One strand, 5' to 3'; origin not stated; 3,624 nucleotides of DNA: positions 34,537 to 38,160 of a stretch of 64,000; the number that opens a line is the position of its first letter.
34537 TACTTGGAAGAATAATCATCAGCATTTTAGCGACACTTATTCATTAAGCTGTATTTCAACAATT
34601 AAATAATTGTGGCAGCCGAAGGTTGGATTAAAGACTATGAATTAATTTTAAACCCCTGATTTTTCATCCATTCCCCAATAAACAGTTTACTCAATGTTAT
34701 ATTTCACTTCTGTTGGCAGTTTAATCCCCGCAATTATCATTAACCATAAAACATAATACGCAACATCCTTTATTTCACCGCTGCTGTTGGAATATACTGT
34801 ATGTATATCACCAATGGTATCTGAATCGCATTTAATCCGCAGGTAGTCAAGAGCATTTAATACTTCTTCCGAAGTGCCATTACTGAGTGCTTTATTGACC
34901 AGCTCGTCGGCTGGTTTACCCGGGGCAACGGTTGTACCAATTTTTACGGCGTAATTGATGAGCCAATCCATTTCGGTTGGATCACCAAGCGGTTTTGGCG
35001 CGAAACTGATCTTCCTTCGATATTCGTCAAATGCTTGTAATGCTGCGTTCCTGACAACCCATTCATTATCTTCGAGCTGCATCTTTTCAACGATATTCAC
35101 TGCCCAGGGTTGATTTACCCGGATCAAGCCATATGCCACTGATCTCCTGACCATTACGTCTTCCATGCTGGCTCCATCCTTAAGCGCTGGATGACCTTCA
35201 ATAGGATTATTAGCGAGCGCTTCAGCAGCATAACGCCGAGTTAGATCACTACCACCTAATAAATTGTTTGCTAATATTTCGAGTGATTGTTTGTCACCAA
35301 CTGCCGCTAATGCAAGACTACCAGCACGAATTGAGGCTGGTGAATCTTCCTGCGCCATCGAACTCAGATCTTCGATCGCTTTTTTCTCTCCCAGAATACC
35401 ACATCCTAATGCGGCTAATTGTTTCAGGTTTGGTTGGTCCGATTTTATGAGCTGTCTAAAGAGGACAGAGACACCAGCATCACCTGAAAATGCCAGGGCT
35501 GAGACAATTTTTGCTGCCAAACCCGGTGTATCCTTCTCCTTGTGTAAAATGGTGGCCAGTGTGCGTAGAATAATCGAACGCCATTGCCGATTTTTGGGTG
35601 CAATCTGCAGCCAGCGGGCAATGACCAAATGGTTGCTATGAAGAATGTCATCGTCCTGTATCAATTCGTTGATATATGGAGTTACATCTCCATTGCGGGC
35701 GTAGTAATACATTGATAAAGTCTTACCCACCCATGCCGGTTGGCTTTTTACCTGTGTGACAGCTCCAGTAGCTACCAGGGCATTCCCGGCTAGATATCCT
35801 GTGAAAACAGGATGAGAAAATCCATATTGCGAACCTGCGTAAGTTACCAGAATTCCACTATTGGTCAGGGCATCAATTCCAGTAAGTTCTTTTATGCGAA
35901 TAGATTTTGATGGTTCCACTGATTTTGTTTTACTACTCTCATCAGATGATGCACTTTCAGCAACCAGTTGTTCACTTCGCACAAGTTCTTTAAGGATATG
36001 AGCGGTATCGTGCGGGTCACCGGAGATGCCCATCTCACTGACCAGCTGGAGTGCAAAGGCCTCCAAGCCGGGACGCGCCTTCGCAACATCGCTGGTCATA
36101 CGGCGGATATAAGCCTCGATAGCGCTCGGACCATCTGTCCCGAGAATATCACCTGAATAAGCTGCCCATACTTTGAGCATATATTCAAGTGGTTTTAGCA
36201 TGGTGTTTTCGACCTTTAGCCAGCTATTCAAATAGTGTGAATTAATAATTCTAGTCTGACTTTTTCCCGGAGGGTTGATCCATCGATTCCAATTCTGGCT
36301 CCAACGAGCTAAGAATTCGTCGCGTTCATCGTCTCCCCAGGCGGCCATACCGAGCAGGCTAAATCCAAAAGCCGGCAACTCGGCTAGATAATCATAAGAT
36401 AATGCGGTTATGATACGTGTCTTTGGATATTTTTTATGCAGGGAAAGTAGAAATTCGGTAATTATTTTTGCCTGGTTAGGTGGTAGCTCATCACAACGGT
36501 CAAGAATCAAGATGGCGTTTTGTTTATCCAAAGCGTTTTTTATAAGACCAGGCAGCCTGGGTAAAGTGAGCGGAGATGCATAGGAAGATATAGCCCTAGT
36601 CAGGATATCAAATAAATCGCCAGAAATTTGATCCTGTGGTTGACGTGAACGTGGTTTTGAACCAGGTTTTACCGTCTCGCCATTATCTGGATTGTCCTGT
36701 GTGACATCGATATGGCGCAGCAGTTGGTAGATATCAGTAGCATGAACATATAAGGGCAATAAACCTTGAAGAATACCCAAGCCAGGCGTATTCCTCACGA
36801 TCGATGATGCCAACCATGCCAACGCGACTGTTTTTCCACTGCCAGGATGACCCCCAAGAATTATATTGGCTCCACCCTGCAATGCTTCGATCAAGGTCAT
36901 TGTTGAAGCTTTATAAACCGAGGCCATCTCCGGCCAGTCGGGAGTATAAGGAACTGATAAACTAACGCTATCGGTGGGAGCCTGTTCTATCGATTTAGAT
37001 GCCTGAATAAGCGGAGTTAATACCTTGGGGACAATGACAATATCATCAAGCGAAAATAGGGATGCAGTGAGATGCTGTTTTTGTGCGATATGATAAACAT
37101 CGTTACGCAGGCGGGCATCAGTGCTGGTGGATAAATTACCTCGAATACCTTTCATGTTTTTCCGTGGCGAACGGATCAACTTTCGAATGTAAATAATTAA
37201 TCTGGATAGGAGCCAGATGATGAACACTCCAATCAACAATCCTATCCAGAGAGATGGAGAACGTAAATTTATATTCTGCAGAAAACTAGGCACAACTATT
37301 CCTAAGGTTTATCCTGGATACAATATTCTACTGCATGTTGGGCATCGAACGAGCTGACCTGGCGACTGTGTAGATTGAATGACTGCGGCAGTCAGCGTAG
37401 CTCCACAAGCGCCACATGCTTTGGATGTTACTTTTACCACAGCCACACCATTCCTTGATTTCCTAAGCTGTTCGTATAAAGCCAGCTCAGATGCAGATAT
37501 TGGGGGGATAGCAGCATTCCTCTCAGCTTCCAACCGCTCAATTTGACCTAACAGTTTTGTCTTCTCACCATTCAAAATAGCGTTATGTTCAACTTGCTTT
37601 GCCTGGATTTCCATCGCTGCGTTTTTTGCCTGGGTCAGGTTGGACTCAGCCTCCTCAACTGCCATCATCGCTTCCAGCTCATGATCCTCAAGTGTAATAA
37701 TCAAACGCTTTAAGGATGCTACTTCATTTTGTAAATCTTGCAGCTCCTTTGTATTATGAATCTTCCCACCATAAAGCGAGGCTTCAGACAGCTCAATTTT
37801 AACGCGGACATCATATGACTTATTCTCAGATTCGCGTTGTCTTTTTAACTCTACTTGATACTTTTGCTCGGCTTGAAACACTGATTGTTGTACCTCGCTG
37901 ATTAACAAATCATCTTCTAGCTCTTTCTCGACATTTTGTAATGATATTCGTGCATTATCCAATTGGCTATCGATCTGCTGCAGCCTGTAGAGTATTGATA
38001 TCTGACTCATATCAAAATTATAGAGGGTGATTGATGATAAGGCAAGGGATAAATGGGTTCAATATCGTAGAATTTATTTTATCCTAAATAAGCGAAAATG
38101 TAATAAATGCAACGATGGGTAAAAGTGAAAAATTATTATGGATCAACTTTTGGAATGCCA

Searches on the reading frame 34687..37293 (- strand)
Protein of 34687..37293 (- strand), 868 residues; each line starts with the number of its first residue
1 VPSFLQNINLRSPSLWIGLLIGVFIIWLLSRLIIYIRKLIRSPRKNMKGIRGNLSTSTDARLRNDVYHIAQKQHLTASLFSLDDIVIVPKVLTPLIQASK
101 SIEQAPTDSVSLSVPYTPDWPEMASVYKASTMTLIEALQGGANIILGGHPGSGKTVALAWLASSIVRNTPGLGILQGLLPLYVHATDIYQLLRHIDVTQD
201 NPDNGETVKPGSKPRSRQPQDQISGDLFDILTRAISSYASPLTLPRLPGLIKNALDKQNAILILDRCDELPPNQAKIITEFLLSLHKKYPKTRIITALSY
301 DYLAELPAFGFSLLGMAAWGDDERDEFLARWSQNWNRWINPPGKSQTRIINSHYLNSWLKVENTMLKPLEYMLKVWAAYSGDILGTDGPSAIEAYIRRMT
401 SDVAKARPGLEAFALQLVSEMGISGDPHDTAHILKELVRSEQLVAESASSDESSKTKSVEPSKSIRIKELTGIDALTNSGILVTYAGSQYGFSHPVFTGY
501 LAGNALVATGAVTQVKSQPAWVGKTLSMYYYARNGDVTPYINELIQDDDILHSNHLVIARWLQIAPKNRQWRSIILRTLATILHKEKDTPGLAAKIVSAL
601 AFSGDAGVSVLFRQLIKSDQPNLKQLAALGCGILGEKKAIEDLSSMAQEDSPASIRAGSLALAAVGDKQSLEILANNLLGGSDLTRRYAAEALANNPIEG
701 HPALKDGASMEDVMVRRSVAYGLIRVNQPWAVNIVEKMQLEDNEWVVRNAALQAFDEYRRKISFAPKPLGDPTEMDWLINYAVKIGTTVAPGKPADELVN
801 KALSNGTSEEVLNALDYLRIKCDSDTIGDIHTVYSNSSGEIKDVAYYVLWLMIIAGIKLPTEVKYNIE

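Call 14: search_protein_families(library=pfam, proteins=[window:34687-37293:-], max_evalue=0.001)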
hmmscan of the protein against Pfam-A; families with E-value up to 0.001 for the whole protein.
window:34687-37293:- (868 aa): 2 families
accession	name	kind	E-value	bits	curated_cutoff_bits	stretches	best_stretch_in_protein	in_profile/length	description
PF13646.12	HEAT_2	-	1.2e-17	64.4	27.7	3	610-694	3-88/88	HEAT repeats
PF13191.12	AAA_16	-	0.00029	21.8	32.6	0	140-285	22-158/167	AAA ATPase domain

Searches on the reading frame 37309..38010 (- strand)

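Call 14: search_protein_families(library=pfam, proteins=[window:37309-38010:-], max_evalue=0.001)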
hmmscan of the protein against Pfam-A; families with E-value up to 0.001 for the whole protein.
window:37309-38010:- (233 aa): 2 families
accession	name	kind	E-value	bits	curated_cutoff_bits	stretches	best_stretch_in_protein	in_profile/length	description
PF24481.2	CT398_CC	-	1.7e-14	54.5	27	1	10-186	1-179/180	CT398-like coiled coil hairpin domain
PF02591.20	Zn_ribbon_9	-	2.1e-07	31.3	29.1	1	198-230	1-33/33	C4-type zinc ribbon domain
